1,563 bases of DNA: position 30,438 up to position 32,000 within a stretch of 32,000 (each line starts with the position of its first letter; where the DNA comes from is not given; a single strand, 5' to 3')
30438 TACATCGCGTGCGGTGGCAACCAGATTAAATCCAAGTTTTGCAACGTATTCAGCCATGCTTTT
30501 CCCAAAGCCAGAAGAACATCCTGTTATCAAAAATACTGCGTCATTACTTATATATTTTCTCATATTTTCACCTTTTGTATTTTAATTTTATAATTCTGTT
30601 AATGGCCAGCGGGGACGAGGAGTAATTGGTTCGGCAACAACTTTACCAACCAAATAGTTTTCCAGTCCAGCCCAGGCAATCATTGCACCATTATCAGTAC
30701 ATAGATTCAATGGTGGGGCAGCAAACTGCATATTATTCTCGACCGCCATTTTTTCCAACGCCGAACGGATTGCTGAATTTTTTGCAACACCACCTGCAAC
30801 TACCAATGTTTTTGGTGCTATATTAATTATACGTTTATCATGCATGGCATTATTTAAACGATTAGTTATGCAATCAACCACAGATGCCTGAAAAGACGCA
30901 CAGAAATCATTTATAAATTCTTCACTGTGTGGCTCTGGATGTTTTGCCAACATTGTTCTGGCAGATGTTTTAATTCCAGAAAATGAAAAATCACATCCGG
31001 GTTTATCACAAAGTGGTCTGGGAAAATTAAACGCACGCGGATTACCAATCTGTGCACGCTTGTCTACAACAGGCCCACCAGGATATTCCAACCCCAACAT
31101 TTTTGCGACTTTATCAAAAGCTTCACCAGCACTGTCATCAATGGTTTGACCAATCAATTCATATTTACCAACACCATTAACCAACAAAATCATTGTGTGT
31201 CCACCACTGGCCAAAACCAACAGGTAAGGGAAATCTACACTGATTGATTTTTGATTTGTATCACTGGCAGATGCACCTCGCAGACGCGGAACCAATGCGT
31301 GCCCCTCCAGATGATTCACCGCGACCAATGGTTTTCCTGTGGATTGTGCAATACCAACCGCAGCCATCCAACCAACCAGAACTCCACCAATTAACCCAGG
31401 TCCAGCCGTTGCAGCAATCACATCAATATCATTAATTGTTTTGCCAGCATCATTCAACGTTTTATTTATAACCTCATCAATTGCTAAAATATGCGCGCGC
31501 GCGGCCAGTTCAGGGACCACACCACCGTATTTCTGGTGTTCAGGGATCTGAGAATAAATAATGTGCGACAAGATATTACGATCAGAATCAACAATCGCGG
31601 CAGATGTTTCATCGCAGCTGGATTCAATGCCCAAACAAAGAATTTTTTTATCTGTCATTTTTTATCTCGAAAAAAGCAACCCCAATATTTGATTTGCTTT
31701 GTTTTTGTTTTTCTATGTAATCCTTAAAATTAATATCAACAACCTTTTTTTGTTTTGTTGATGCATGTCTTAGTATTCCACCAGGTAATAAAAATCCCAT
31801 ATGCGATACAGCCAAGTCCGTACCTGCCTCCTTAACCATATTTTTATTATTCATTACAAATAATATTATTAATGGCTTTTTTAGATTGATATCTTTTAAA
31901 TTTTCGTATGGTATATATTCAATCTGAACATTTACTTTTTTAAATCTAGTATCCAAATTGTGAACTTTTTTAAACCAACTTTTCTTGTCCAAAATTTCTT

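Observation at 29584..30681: Decayed second copy of the tsaD 3' end beyond an SDR gene: footprint of an insertion into tsaD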

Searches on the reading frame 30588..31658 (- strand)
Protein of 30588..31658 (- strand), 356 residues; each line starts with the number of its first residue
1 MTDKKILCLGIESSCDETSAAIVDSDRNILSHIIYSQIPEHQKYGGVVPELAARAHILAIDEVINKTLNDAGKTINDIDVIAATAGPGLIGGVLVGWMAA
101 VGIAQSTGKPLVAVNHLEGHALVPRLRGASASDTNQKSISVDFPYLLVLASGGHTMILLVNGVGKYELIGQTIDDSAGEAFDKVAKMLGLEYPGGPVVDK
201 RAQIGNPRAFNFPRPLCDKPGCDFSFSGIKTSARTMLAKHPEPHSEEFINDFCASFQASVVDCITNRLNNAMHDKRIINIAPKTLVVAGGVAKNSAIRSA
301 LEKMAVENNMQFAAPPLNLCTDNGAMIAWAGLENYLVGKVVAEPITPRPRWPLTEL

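Call 5: search_protein_families(library=pfam, proteins=[window:30588-31658:-], max_evalue=0.01)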
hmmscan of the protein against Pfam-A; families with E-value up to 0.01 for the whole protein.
window:30588-31658:- (356 aa): 3 families
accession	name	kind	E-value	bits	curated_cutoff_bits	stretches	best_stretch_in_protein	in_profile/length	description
PF00814.31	TsaD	-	1.9e-88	297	24.8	1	28-329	1-264/264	tRNA N6-adenosine threonylcarbamoyltransferase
PF22521.2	HypF_C_2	-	0.0059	16.8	27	0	245-324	162-236/241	Carbamoyltransferase, Kae1-like Domain, second subdomain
PF01869.26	BcrAD_BadFG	-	0.0076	16.2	31.5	0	276-311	215-250/271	BadF/BadG/BcrA/BcrD ATPase family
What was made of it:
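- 30588..31658 (-): tsaD, intact (356 aa). PF00814 matched over 1-264/264, E 1.9e-88 (call 5).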

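Call 6: find_encoding_contigs(protein=window:30588-31658:-, flank=10000)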
Protein window:30588-31658:- (356 aa): 11 contigs read that carry it; 1 place shown.
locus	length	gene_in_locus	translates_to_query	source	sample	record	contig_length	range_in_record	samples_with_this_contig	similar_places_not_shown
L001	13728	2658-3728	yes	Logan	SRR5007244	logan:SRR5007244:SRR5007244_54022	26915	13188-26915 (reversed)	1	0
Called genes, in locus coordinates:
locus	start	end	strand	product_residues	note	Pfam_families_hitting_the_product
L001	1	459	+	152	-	?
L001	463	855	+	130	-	PF01245:Ribosomal_L19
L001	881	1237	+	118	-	PF09923:DUF2155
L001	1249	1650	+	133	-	-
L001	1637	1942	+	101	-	-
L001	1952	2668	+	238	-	PF07313:AmiA-like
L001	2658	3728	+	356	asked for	PF00814:TsaD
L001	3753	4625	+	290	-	PF00106:adh_short, PF08659:KR, PF13561:adh_short_C2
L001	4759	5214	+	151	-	-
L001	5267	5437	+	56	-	-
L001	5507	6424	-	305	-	PF01633:Choline_kinase (weak)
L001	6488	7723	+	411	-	PF13742:tRNA_anti_2, PF01336:tRNA_anti-codon, PF02601:Exonuc_VII_L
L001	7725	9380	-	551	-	PF02463:SMC_N, PF13476:AAA_23, PF13304:AAA_21 (faint)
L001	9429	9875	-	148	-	-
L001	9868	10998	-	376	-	PF13361:UvrD_C, PF13538:UvrD_C_2 (faint)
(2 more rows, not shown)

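Call 7: find_related_loci(query=window:30588-31658:-, collection=genome_contigs, flank=6000)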
Query window:30588-31658:- (356 aa) in genome_contigs; peptide patterns used: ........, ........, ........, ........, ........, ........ (x = any residue, [..] = any of these).
600 stretches matched a pattern (row limit reached: there are more); 589 encode a relative of the query (tblastn E <= 1e-3); the best 80 are kept; 80 distinct loci.
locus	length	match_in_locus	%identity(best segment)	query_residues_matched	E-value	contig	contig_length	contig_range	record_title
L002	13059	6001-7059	82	3-356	0e+0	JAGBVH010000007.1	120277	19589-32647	MAG: Alphaproteobacteria bacterium isolate RGIG9479 Yak_Cecum-4__c134384, whole genome shotgun sequence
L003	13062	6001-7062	81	2-356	0e+0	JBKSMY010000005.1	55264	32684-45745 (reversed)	MAG: Alphaproteobacteria bacterium isolate KS320-82 k141_277432, whole genome shotgun sequence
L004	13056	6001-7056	81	3-356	0e+0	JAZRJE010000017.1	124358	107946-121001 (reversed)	MAG: Candidatus Enterousia sp. isolate T1900045469_YK20190160.MAGScoT_cleanbin_000038 SGB_7227_k141_705964, whole genome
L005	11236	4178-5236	80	3-356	0e+0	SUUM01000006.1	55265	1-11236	MAG: Alphaproteobacteria bacterium isolate SIG46 NODE_3399_length_55265_cov_6.463582, whole genome shotgun sequence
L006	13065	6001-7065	81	2-356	0e+0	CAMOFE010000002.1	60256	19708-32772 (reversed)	MAG: uncultured Alphaproteobacteria bacterium isolate SRR873606_bin.99_metaWRAP_v1.3_MAG genome assembly, contig: NODE_5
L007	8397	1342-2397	80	4-356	0e+0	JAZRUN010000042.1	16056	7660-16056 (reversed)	MAG: Candidatus Enterousia sp. isolate T1900045336_YK20190025.MAGScoT_cleanbin_000077 SGB_6611_k141_2955949, whole genom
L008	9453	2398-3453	81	4-356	0e+0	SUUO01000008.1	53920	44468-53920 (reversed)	MAG: Alphaproteobacteria bacterium isolate SIG48 NODE_3515_length_53920_cov_2.189783, whole genome shotgun sequence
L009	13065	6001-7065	79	2-356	0e+0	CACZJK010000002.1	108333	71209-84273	MAG: uncultured proteobacterium isolate RUG12675 genome assembly, contig: RUG12675_asm_2, whole genome shotgun sequence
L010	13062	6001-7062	80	2-356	0e+0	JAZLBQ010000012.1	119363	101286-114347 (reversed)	MAG: Candidatus Enterousia sp. isolate T1900045063_TC20190056.MAGScoT_cleanbin_000013 SGB_4572_k141_502494, whole genome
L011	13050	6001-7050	80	6-356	0e+0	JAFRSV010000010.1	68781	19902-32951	MAG: Alphaproteobacteria bacterium isolate RGIG2769 Goat_Omasum-5__c604218, whole genome shotgun sequence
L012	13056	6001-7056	79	4-356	0e+0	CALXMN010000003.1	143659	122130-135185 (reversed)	MAG: uncultured Alphaproteobacteria bacterium isolate BRZ_KQ__bin82 genome assembly, contig: BRZ_KQ__NODE_178_length_143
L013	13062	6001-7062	78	2-356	0e+0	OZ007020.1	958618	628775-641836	MAG: uncultured Alphaproteobacteria bacterium isolate 6730_HET_VAC_contig_11916_metaflye_circ MAG genome assembly, chrom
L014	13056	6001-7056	78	4-356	0e+0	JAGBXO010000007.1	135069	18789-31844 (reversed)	MAG: Alphaproteobacteria bacterium isolate RGIG9538 Yak_Colon-2__c481989, whole genome shotgun sequence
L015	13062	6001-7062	77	2-356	0e+0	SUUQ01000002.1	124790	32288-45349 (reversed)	MAG: Alphaproteobacteria bacterium isolate SIG50 NODE_3290_length_124790_cov_6.729342, whole genome shotgun sequence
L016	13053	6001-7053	78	6-356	0e+0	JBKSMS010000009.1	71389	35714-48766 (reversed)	MAG: Alphaproteobacteria bacterium isolate 82_22-119 k141_2459408, whole genome shotgun sequence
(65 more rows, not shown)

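Call 18: find_homologous_proteins(query=window:30588-31658:-, max_evalue=1e-100)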
Query window:30588-31658:- (356 aa): 2092 proteins with E <= 1e-100 among 8000 candidates; the best 120 are listed.
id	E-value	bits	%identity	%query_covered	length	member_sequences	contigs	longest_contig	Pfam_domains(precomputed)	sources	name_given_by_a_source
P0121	1.2e-236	802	100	100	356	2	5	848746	PF00814.32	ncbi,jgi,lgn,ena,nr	ncbi:MAG TPA: tRNA (adenosine(37)-N6)-threonylcarbamoyltransferase complex transferase subunit TsaD 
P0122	3.9e-209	712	87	100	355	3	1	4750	PF00814.32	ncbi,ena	-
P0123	1.1e-208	710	88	100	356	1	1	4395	PF00814.32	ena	-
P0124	3.2e-206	702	86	100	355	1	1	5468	PF00814.32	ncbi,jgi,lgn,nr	ncbi:MAG: tRNA (adenosine(37)-N6)-threonylcarbamoyltransferase complex transferase subunit TsaD [Ric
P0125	1.2e-205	700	86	100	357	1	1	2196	PF00814.32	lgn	-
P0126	1.3e-205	700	86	99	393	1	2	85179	PF00814.32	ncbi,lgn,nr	ncbi:tRNA (adenosine(37)-N6)-threonylcarbamoyltransferase complex transferase subunit TsaD [Lachnosp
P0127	3.5e-205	699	86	99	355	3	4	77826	PF00814.32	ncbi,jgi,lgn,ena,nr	ncbi:MAG TPA: tRNA (adenosine(37)-N6)-threonylcarbamoyltransferase complex transferase subunit TsaD 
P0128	8.1e-205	698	86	100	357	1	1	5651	PF00814.32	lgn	-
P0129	8.4e-205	698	86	100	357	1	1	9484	PF00814.32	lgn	-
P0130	3.6e-204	696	84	100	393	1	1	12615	PF00814.32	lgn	-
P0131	3.0e-198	676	83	100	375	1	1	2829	PF00814.32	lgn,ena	-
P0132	3.0e-198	676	84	100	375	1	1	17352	PF00814.32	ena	-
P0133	6.2e-198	675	83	100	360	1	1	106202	PF00814.32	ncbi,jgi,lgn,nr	ncbi:MAG: tRNA (adenosine(37)-N6)-threonylcarbamoyltransferase complex transferase subunit TsaD [Ric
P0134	7.8e-198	675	84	100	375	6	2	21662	PF00814.32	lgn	-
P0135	1.1e-197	674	83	100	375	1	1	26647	PF00814.32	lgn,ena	-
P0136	1.1e-197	674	83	100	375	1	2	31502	PF00814.32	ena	-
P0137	2.2e-197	673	83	100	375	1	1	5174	PF00814.32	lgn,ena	-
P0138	5.2e-197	672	83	100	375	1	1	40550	PF00814.32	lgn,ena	-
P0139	6.9e-197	672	83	100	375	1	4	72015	PF00814.32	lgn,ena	-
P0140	7.2e-197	672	83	100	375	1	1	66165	PF00814.32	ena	-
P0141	1.3e-196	671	83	100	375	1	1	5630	PF00814.32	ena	-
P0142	1.4e-196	671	83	100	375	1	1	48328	PF00814.32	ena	-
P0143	1.4e-196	671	83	100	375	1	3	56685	PF00814.32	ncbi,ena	-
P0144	1.4e-196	671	83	100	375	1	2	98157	PF00814.32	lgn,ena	-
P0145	1.8e-196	670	83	100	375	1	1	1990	PF00814.32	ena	-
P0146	1.9e-196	670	83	100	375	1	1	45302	PF00814.32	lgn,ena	-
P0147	1.9e-196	670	83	100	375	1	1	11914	PF00814.32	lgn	-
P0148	2.1e-196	670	83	100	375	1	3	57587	PF00814.32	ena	-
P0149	2.9e-196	670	83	100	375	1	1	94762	PF00814.32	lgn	-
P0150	3.3e-196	669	84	99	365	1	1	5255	PF00814.32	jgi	jgi:N6-L-threonylcarbamoyladenine synthase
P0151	4.7e-196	669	83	100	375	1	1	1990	PF00814.32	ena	-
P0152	5.2e-196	669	82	100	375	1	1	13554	PF00814.32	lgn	-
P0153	9.2e-196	668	83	100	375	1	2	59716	PF00814.32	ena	-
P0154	1.0e-195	668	83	100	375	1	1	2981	PF00814.32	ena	-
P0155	1.8e-195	667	83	99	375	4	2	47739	PF00814.32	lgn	-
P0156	2.5e-195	666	83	100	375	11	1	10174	PF00814.32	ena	-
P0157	2.6e-195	666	83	100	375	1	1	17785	PF00814.32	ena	-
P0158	4.5e-195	666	83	100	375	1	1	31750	PF00814.32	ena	-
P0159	5.1e-195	665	81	100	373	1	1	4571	PF00814.32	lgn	-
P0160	6.8e-195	665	84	98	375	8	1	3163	PF00814.32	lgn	-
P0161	1.3e-194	664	82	99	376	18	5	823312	PF00814.32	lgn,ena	-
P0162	2.0e-194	664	82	99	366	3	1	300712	PF00814.32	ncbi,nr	ncbi:MAG: tRNA (adenosine(37)-N6)-threonylcarbamoyltransferase complex transferase subunit TsaD [Alp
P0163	2.1e-194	664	81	99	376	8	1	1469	PF00814.32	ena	-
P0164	2.5e-194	663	82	99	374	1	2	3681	PF00814.32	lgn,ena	-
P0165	3.2e-194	663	83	99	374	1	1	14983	PF00814.32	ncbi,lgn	-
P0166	3.5e-194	663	83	100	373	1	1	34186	PF00814.32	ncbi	-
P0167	5.4e-194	662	82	100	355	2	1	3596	PF00814.32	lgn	-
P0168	7.0e-194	662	82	99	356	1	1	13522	PF00814.32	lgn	-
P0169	7.3e-194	662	82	99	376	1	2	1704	PF00814.32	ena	-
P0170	9.3e-194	661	82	99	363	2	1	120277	PF00814.32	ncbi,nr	ncbi:MAG: tRNA (adenosine(37)-N6)-threonylcarbamoyltransferase complex transferase subunit TsaD [Alp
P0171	1.2e-193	661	81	99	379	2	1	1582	PF00814.32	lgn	-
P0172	1.4e-193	661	82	99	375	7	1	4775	PF00814.32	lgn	-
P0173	1.8e-193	660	84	100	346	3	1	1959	PF00814.32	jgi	jgi:N6-L-threonylcarbamoyladenine synthase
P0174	4.2e-193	659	81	99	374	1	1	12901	PF00814.32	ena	-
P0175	4.9e-193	659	82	99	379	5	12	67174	PF00814.32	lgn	-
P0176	5.2e-193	659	83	99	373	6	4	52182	PF00814.32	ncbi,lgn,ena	-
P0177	1.0e-192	658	82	100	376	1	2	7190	PF00814.32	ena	-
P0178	1.1e-192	658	83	99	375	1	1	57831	PF00814.32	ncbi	-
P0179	1.1e-192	658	82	99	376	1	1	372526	PF00814.32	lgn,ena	-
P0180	1.2e-192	658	82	99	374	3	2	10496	PF00814.32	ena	-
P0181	1.4e-192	657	82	99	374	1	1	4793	PF00814.32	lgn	-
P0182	1.5e-192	657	82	99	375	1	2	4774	PF00814.32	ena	-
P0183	1.6e-192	657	81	99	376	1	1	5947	PF00814.32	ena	-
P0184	2.0e-192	657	82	100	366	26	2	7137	PF00814.32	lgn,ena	-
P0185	2.6e-192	657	81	100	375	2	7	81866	PF00814.32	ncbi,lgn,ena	-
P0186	2.9e-192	656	81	100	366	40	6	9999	PF00814.32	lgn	-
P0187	3.8e-192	656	82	99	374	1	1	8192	PF00814.32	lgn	-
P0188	3.8e-192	656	83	99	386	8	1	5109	PF00814.32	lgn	-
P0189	3.9e-192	656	81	99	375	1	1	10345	PF00814.32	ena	-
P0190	4.1e-192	656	82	100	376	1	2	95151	PF00814.32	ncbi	-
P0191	4.1e-192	656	82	99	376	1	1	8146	PF00814.32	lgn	-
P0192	4.4e-192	656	81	100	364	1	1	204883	PF00814.32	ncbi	-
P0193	5.1e-192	656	81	99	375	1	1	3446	PF00814.32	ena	-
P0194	5.8e-192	655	81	100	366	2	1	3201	PF00814.32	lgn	-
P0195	5.8e-192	655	82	100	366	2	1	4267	PF00814.32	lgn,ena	-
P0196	6.6e-192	655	81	100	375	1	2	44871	PF00814.32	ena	-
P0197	6.8e-192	655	82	100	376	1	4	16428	PF00814.32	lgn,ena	-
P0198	8.5e-192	655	81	100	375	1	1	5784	PF00814.32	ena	-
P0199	9.3e-192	655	82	99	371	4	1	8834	PF00814.32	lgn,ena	-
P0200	1.1e-191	655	82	100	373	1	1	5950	PF00814.32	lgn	-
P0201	1.1e-191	655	80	99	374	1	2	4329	PF00814.32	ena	-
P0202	1.4e-191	654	81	100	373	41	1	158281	PF00814.32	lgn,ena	-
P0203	1.4e-191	654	82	100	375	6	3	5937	PF00814.32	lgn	-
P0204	1.8e-191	654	81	100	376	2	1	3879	PF00814.32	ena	-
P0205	1.9e-191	654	81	100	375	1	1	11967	PF00814.32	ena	-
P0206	1.9e-191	654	81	100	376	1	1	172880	PF00814.32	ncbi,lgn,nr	ncbi:MAG: tRNA (adenosine(37)-N6)-threonylcarbamoyltransferase complex transferase subunit TsaD [Alp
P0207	1.9e-191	654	82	99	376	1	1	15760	PF00814.32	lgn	-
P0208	2.3e-191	654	80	99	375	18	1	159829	PF00814.32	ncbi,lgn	-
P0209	2.3e-191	653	82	100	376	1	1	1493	PF00814.32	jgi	jgi:N6-L-threonylcarbamoyladenine synthase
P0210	2.6e-191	653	80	100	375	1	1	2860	PF00814.32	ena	-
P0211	2.7e-191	653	80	100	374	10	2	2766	PF00814.32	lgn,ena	-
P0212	2.7e-191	653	82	99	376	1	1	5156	PF00814.32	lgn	-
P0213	2.8e-191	653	82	100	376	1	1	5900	PF00814.32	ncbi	-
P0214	3.1e-191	653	82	99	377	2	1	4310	PF00814.32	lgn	-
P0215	3.3e-191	653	81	100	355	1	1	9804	PF00814.32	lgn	-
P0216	3.4e-191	653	80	99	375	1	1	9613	PF00814.32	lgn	-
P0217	3.5e-191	653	81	100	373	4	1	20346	PF00814.32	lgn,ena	-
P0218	3.7e-191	653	82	99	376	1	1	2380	PF00814.32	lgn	-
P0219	4.1e-191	653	82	99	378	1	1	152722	PF00814.32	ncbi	-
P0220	4.4e-191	653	81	99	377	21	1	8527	PF00814.32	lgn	-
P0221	4.4e-191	653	81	99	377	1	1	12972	PF00814.32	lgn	-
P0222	4.6e-191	652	82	99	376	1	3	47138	PF00814.32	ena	-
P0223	4.6e-191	652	82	100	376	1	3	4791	PF00814.32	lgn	-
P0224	4.6e-191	652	81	100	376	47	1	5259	PF00814.32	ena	-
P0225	4.9e-191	652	80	99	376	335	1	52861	PF00814.32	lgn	-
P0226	6.0e-191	652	81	100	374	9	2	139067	PF00814.32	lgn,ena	-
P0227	6.9e-191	652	82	100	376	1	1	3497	PF00814.32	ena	-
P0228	7.3e-191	652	82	99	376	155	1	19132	PF00814.32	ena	-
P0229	8.5e-191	652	81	100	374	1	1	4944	PF00814.32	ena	-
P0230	8.6e-191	652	81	100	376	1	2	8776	PF00814.32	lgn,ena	-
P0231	9.5e-191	651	80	100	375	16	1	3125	PF00814.32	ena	-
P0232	9.8e-191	651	80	100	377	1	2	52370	PF00814.32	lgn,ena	-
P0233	1.1e-190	651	80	99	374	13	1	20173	PF00814.32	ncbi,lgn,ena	-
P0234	1.3e-190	651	80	100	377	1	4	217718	PF00814.32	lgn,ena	-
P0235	1.4e-190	651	82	99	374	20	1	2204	PF00814.32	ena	-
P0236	1.4e-190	651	82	99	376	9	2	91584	PF00814.32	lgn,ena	-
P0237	1.4e-190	651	80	99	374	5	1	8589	PF00814.32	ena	-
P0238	1.5e-190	651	81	99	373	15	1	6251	PF00814.32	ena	-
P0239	1.6e-190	651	81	100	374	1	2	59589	PF00814.32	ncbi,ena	-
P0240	1.6e-190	651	82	99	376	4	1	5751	PF00814.32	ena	-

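Call 19: find_encoding_contigs(protein=P0123, flank=5000, max_places=3)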
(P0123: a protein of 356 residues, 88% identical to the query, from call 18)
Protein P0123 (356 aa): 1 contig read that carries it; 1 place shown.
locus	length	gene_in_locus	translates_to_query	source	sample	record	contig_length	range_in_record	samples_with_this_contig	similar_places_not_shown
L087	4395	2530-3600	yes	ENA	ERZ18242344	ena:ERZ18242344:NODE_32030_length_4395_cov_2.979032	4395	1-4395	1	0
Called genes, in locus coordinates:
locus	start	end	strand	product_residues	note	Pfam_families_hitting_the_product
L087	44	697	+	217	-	PF01746:tRNA_m1G_MT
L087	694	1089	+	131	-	PF01245:Ribosomal_L19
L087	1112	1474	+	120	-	PF09923:DUF2155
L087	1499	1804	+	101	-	-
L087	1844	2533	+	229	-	PF07313:AmiA-like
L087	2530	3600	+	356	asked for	PF00814:TsaD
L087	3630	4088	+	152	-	-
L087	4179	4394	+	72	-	?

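Call 20: find_encoding_contigs(protein=P0122, flank=5000, max_places=3)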
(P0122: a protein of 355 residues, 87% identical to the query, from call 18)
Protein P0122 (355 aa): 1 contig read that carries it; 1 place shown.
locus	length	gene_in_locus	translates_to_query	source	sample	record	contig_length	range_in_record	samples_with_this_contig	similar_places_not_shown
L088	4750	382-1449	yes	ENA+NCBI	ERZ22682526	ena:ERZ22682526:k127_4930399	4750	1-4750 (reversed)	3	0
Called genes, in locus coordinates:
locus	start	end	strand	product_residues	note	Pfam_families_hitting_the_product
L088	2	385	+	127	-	?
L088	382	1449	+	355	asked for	PF00814:TsaD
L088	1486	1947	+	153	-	-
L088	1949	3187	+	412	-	PF13742:tRNA_anti_2, PF01336:tRNA_anti-codon, PF02601:Exonuc_VII_L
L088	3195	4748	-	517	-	?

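Call 21: find_encoding_contigs(protein=P0126, flank=5000, max_places=3)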
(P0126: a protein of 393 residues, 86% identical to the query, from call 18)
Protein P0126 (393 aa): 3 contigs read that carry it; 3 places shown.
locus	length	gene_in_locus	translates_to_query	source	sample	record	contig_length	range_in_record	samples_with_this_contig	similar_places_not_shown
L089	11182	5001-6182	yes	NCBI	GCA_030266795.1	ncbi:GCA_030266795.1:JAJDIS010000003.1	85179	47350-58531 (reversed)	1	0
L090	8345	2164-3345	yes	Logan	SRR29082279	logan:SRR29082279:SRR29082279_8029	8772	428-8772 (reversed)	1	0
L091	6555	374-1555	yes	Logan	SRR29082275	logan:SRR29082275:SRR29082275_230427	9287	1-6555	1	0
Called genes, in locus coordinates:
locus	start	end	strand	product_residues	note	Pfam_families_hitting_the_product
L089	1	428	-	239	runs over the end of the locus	PF01479:S4, PF01728:FtsJ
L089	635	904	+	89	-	-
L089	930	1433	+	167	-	PF00886:Ribosomal_S16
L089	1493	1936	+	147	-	PF01782:RimM, PF24986:PRC_RimM (faint)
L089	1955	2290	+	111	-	-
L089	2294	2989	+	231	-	PF01746:tRNA_m1G_MT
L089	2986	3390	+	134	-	PF01245:Ribosomal_L19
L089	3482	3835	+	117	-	PF09923:DUF2155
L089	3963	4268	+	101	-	-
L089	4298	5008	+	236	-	PF07313:AmiA-like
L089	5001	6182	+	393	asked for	PF00814:TsaD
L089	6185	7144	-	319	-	-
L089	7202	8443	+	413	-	PF13742:tRNA_anti_2, PF01336:tRNA_anti-codon, PF02601:Exonuc_VII_L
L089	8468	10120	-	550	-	PF02463:SMC_N, PF13476:AAA_23, PF13304:AAA_21 (faint)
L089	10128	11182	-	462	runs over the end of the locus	PF00005:ABC_tran, PF02463:SMC_N (faint), PF13175:AAA_15 (faint), PF13401:AAA_22 (faint), PF13476:AAA_23 (faint), PF13555:AAA_29 (faint), PF12848:ABC_tran_Xtn (weak), PF00005:ABC_tran, +2 more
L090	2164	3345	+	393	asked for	PF00814:TsaD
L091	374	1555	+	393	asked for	PF00814:TsaD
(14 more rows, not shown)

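Call 22: find_encoding_contigs(protein=P0127, flank=5000, max_places=3)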
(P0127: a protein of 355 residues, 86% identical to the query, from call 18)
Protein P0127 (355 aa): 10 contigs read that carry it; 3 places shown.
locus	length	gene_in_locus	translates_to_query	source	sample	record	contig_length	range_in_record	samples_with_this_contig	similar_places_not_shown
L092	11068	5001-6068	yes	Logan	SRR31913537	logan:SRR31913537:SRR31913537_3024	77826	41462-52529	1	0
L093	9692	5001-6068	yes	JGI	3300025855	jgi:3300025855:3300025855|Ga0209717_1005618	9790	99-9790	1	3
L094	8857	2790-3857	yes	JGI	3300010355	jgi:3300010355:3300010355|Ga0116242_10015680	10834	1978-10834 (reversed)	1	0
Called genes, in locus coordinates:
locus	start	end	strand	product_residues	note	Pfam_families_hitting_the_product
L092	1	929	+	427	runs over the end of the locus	PF01476:LysM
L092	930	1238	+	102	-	-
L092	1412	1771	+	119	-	-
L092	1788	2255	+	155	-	PF00886:Ribosomal_S16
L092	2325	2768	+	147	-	PF01782:RimM, PF05239:PRC (weak), PF24986:PRC_RimM (weak)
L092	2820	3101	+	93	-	-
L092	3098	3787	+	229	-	PF01746:tRNA_m1G_MT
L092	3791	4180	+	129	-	PF01245:Ribosomal_L19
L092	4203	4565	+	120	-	PF09923:DUF2155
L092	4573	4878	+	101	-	-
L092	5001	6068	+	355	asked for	PF00814:TsaD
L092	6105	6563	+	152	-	-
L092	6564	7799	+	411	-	PF13742:tRNA_anti_2, PF01336:tRNA_anti-codon, PF02601:Exonuc_VII_L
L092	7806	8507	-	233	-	-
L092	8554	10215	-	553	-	PF02463:SMC_N, PF13476:AAA_23, PF13304:AAA_21 (faint)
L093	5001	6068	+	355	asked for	PF00814:TsaD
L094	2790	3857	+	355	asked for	PF00814:TsaD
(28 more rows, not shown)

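Call 43: search_protein_families(library=ncbifam, proteins=[L095:7099-7584:+], max_evalue=0.001)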
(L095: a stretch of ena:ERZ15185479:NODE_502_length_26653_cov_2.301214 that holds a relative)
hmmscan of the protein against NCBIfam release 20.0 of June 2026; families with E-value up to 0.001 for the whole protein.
L095:7099-7584:+ (161 aa): 0 families

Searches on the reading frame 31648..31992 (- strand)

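Call 5: search_protein_families(library=pfam, proteins=[window:31648-31992:-], max_evalue=0.01)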
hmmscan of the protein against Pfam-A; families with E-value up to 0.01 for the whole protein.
window:31648-31992:- (114 aa): 1 family
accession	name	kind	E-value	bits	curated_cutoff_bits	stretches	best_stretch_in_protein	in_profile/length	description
PF07313.18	AmiA-like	-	2e-06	27.8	27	1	5-97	105-200/202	N-acetylmuramoyl-L-alanine amidase-like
